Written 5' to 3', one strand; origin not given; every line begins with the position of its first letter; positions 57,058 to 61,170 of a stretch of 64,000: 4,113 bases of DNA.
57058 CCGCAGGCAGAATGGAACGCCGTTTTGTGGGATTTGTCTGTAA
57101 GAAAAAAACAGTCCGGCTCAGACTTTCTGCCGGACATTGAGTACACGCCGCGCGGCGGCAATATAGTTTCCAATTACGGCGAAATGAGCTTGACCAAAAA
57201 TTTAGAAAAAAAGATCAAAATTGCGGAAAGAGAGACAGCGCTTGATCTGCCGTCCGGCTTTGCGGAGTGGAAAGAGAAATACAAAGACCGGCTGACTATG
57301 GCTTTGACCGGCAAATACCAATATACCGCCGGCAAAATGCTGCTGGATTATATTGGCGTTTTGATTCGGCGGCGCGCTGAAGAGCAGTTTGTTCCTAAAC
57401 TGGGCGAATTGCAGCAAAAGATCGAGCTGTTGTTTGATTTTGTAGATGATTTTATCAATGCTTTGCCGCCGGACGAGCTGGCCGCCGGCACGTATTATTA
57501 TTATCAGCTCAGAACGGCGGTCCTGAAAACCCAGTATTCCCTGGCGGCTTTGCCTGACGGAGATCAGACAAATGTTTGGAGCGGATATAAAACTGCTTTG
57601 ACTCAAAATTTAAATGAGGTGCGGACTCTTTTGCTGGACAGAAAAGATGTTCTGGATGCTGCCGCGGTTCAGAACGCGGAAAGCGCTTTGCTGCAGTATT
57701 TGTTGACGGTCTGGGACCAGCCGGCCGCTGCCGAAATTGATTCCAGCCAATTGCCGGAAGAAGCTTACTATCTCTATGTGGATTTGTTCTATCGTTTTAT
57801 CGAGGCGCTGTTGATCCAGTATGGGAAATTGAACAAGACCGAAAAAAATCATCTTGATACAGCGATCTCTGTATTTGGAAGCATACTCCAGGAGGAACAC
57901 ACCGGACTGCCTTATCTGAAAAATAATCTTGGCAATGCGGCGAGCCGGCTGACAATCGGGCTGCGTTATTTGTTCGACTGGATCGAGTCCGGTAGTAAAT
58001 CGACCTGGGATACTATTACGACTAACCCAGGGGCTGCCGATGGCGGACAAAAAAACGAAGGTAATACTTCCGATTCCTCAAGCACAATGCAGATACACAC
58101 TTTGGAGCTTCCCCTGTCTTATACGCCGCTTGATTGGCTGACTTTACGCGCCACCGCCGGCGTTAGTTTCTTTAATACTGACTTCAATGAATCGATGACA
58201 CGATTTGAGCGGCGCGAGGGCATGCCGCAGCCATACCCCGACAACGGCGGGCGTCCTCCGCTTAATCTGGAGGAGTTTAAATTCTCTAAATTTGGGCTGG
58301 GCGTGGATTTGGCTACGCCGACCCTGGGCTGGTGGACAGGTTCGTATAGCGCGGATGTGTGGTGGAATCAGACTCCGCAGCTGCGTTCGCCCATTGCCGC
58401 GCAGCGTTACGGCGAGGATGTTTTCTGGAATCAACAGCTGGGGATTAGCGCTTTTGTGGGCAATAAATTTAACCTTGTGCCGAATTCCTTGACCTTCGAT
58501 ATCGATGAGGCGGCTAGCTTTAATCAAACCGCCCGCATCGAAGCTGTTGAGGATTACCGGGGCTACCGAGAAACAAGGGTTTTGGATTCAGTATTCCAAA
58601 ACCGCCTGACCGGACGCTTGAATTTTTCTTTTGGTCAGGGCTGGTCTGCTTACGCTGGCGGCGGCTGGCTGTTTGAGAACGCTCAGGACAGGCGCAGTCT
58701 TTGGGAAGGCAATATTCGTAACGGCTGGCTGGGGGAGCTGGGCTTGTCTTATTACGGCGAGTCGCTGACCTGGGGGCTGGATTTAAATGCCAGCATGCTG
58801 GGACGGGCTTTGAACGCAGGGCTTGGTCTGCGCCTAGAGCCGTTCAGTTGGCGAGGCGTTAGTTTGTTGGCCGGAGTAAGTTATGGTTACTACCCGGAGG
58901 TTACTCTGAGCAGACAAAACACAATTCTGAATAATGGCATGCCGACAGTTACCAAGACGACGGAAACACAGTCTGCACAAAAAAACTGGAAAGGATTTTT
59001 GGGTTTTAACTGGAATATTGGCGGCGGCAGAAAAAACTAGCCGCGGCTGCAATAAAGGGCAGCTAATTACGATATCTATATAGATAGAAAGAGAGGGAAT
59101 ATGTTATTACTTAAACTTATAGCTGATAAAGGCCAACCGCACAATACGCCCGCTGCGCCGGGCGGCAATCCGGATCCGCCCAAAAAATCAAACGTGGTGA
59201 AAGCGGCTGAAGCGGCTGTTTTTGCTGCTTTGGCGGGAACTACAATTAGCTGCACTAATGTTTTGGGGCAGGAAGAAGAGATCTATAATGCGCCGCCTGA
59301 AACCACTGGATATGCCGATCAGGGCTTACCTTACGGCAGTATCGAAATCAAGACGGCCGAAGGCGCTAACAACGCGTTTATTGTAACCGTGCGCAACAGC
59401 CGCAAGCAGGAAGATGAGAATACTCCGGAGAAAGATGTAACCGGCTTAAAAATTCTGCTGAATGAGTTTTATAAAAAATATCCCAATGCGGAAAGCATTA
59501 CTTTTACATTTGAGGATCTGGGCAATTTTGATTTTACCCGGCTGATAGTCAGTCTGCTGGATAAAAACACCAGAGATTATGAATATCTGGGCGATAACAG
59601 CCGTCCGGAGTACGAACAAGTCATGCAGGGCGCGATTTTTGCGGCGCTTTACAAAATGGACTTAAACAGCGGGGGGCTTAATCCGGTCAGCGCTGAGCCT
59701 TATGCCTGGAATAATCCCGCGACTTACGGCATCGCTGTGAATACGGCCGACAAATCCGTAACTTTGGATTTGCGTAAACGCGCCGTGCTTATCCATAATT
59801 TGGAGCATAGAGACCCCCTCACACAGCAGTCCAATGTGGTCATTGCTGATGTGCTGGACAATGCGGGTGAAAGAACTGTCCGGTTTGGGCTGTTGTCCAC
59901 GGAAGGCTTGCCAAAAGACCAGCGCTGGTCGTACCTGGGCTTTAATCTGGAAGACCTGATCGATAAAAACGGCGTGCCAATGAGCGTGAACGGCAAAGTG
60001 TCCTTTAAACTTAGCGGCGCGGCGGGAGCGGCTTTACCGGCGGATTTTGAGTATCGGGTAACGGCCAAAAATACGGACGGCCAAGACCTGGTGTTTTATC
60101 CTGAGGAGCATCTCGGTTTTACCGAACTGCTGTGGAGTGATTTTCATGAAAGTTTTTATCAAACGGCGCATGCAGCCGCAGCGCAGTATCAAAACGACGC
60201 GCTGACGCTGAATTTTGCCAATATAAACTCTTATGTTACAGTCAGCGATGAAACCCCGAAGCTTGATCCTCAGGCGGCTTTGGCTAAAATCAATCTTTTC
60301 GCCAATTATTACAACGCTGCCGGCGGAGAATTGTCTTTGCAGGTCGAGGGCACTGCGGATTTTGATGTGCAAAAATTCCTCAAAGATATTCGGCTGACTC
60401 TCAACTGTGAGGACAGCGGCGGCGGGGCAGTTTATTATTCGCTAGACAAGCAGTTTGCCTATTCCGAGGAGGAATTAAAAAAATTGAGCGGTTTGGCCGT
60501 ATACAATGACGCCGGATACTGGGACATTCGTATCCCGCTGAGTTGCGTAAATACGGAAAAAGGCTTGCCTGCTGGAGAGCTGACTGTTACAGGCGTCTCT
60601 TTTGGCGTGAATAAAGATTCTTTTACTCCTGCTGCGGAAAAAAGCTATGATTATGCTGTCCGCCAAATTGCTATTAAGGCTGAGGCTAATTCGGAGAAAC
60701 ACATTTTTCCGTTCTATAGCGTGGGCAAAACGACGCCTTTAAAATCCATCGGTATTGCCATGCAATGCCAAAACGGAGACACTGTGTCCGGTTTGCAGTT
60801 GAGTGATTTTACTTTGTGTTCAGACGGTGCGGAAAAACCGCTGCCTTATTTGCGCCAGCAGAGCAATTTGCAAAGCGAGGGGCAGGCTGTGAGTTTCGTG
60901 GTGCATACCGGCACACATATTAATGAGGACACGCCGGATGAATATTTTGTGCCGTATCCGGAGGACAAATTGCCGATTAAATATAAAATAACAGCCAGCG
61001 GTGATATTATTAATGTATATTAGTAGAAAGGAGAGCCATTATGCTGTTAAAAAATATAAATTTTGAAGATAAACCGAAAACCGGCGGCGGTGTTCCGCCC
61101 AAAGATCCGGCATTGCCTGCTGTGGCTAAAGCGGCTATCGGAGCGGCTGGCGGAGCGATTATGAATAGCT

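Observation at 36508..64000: Co-directional operon of giant proteins (2644, 1566 and 3009 aa) plus paralogous Cys-anchored proteins and a CarboxypepD_reg protein; a candidate novel envelope-associated system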

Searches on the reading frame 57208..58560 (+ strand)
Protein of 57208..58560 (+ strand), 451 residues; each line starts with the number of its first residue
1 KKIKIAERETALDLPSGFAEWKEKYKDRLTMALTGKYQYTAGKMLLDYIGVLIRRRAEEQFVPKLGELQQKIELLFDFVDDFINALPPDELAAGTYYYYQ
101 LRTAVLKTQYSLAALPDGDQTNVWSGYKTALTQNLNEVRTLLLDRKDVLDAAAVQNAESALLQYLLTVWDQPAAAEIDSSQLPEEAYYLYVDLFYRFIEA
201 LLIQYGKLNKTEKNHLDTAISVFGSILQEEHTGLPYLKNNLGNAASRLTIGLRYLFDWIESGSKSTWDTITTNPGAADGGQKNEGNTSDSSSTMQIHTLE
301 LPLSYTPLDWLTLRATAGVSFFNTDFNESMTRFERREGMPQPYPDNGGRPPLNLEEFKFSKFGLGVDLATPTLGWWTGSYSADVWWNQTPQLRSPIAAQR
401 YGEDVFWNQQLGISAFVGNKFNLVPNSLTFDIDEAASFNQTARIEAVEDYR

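Call 38: find_related_loci(query=A2, collection=metagenome_contigs, flank=10000)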
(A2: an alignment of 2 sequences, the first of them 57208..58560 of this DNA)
Query A2 (451 aa) in metagenome_contigs; peptide patterns used: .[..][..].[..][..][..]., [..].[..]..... (x = any residue, [..] = any of these).
600 stretches matched a pattern, but none encodes a relative of the query by tblastn (E <= 1e-3).

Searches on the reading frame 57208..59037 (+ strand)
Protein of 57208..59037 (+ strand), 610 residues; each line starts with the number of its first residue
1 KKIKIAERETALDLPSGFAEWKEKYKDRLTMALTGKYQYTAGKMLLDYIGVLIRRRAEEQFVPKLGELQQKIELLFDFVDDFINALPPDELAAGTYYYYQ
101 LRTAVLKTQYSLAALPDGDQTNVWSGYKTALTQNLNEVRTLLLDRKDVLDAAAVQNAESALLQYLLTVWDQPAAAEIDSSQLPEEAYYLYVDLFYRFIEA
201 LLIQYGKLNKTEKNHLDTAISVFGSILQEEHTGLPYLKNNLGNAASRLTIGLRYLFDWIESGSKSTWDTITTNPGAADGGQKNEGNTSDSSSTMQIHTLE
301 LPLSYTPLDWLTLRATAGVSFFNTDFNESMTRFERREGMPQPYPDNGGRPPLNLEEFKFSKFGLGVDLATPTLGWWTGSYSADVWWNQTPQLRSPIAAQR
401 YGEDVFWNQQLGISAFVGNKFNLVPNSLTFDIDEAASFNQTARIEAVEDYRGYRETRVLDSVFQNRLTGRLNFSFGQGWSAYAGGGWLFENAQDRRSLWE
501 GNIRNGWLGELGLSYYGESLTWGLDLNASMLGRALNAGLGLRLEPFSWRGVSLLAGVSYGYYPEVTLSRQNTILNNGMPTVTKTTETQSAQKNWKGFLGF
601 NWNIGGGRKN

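Call 41: find_homologous_proteins(query=window:57208-59037:+, max_evalue=0.01)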
Query window:57208-59037:+: 8000 candidates shared short words with the query, none scored E <= 0.01.

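Call 71: predict_structure(alignment_id=A6)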
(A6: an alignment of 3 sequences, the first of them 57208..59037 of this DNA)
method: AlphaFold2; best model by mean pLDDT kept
length: 610 residues; sequences in the alignment: 3
mean_pLDDT: 62.9   pTM: 0.47
mean pLDDT of the five models: 62.9, 59.7, 57.7, 49.2, 33.1
residues with pLDDT >= 90: 7; 70-90: 215; 50-70: 226; < 50: 162
segments of 3 or more residues with pLDDT < 50: 1-40, 60-63, 88-93, 116-124, 149-163, 165-179, 181-189, 203-208, 229-233, 243-245, 274-283, 330-356, 497-500, 606-610
pLDDT, mean of each block of 10 residues (from residue 1): 31 36 39 39 62 59 55 72 58 56 69 52 52 63 55 43 47 45 46 53 49 61 54 53 60 86 66 46 55 81 75 83 63 36 37 51 82 77 83 63 73 90 84 88 66 66 85 82 86 57 76 78 75 62 60 76 73 59 71 84 50
secondary structure, 60 per line:
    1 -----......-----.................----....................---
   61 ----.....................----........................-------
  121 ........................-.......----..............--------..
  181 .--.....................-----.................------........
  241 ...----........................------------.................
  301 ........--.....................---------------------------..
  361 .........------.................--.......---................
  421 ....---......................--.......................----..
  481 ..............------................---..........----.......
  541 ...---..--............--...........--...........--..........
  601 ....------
elements in order: H6-11 H17-33 H38-57 H65-85 H90-113 H121-144 H146-152 H157-170 H184-204 H210-226 H233-243 E248-271 E284-308 E311-331 E359-369 E376-392 H395-401 E405-424 E428-449 E452-474 E479-494 E501-516 E520-529 E534-543 E551-562 E565-575 E578-588 E591-604

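Call 95: fold_search(model_id=the predicted structure, library=pdb)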
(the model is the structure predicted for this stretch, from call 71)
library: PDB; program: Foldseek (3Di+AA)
matches with E <= 10: 966; with E <= 0.001: 298
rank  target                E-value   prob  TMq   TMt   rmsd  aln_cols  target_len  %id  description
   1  6z37                  5.9e-12  1.00  0.27  0.38  11.8       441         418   12  TodX monoaromatic hydrocarbon channel deltaS2 mutant (released 2020-11-04)
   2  2r4p_A                2.0e-11  1.00  0.31  0.42  10.6       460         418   10  Crystal structure of the long-chain fatty acid transporter FadL mutant G212E (released 2008-09-16)
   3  2r4l_C                2.6e-11  1.00  0.31  0.41  12.0       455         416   11  Crystal structure of the long-chain fatty acid transporter FadL mutant P34A (released 2008-09-16)
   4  2r4o_A                3.9e-11  1.00  0.30  0.40  10.8       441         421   11  Crystal structure of the long-chain fatty acid transporter FadL mutant delta NPA (released 2008-09-16)
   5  3dwn_A                4.2e-11  1.00  0.30  0.40  10.6       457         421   11  Crystal structure of the long-chain fatty acid transporter FadL mutant A77E/S100R (released 2008-12-16)
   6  3pgs_A                4.4e-11  1.00  0.31  0.42  10.4       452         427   11  Phe3Gly mutant of EcFadL (released 2011-05-25)
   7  3pf1_A                5.3e-11  1.00  0.31  0.41  10.4       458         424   11  E. coli FadL Asp348Ala mutant (released 2011-05-25)
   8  2r4l_A                5.9e-11  1.00  0.30  0.41  11.4       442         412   11  Crystal structure of the long-chain fatty acid transporter FadL mutant P34A (released 2008-09-16)
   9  2r88_A                6.7e-11  1.00  0.26  0.39  12.2       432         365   11  Crystal structure of the long-chain fatty acid transporter FadL mutant delta S3 kink (released 2008-09-23)
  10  3pgs_B                7.5e-11  1.00  0.31  0.42  10.4       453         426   10  Phe3Gly mutant of EcFadL (released 2011-05-25)
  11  1t16_A                9.0e-11  1.00  0.31  0.42  10.5       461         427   11  Crystal structure of the bacterial fatty acid transporter FadL from Escherichia coli (released 2004-06-15)
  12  1t1l_A                1.1e-10  1.00  0.29  0.39  10.7       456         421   11  Crystal structure of the long-chain fatty acid transporter FadL (released 2004-06-15)
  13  6z38                  1.3e-10  1.00  0.29  0.41  11.1       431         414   10  TodX deltaS2S3 mutant monoaromatic hydrocarbon channel (released 2020-11-04)
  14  3brz                  1.8e-10  1.00  0.26  0.38  12.3       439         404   10  Crystal structure of the Pseudomonas putida toluene transporter TodX (released 2008-06-10)
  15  3pgr                  4.5e-10  1.00  0.27  0.40  11.7       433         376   12  Asp348Arg mutant of EcFadL (released 2011-05-25)
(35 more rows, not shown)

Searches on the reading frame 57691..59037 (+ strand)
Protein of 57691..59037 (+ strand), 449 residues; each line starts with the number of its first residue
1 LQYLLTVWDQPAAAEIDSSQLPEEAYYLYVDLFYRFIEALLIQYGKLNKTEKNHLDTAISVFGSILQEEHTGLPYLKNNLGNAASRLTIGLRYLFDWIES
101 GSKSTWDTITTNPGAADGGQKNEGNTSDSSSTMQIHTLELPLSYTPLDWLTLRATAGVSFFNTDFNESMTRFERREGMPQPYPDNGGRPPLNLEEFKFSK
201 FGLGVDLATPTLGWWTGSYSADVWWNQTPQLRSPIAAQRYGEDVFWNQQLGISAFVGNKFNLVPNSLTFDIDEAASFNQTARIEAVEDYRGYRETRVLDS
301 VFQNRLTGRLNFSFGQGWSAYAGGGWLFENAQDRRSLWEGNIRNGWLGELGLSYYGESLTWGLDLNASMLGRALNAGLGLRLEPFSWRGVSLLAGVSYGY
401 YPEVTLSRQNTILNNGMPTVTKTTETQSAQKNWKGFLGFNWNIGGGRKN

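Call 18: search_protein_families(library=pfam, proteins=[window:57691-59037:+], max_evalue=10)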
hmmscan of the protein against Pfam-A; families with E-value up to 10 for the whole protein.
window:57691-59037:+ (449 aa): 1 family
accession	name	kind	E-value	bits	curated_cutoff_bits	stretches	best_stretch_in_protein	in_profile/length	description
PF13505.12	OMP_b-brl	-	0.16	12.5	28.7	0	344-425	56-122/175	Outer membrane protein beta-barrel domain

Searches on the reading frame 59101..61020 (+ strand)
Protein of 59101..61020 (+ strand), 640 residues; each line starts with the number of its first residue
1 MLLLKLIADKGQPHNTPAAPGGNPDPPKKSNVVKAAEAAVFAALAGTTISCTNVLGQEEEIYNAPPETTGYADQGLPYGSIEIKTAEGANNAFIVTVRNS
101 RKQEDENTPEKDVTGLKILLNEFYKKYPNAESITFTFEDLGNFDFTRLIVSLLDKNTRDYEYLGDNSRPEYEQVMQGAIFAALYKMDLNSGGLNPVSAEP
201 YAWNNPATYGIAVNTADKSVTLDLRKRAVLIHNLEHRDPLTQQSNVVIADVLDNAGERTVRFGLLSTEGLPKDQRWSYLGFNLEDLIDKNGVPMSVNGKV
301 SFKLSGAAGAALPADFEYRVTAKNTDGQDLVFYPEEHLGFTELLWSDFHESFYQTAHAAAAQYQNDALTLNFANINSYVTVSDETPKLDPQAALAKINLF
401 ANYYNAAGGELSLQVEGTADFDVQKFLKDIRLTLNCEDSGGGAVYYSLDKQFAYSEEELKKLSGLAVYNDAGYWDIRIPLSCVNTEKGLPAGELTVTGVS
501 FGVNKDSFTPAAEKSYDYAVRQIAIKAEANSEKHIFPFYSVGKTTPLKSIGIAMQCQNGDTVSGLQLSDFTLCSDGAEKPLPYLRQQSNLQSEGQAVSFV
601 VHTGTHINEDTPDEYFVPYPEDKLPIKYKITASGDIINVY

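Call 8: search_protein_families(library=pfam, proteins=[window:59101-61020:+], max_evalue=0.1)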
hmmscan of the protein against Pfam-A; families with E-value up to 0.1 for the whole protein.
window:59101-61020:+ (640 aa): 0 families

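Call 9: search_protein_families(library=ncbifam, proteins=[window:59101-61020:+], max_evalue=0.1)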
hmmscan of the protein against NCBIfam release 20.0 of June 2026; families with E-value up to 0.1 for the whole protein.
window:59101-61020:+ (640 aa): 1 family
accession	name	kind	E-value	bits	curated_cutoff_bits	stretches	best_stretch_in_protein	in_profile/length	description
NF040734.1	CC-COOH_SaoC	equivalog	0.023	14.5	80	1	95-151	10-66/148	Cys-Cys-COOH (seleno)protein SaoC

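Call 56: search_solved_structures(query=A5, max_evalue=5)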
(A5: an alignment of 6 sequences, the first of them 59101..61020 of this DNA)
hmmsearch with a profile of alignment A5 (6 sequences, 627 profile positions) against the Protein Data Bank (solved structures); distinct sequences matched with E-value up to 5: 2.
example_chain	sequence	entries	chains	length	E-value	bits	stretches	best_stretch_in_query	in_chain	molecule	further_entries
6ren_A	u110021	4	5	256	0.38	12.2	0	259-298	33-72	3fPizza6-SH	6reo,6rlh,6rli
2n0m_A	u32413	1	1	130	0.85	11.1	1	145-230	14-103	Lipid modified azurin protein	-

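Call 99: search_protein_families(library=padloc, proteins=[window:59101-61020:+], max_evalue=0.01)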
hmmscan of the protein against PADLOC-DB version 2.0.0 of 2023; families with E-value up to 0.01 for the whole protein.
window:59101-61020:+ (640 aa): 0 families

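Call 100: search_protein_families(library=phrogs, proteins=[window:59101-61020:+], max_evalue=0.01)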
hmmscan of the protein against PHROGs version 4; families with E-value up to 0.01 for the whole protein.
window:59101-61020:+ (640 aa): 0 families
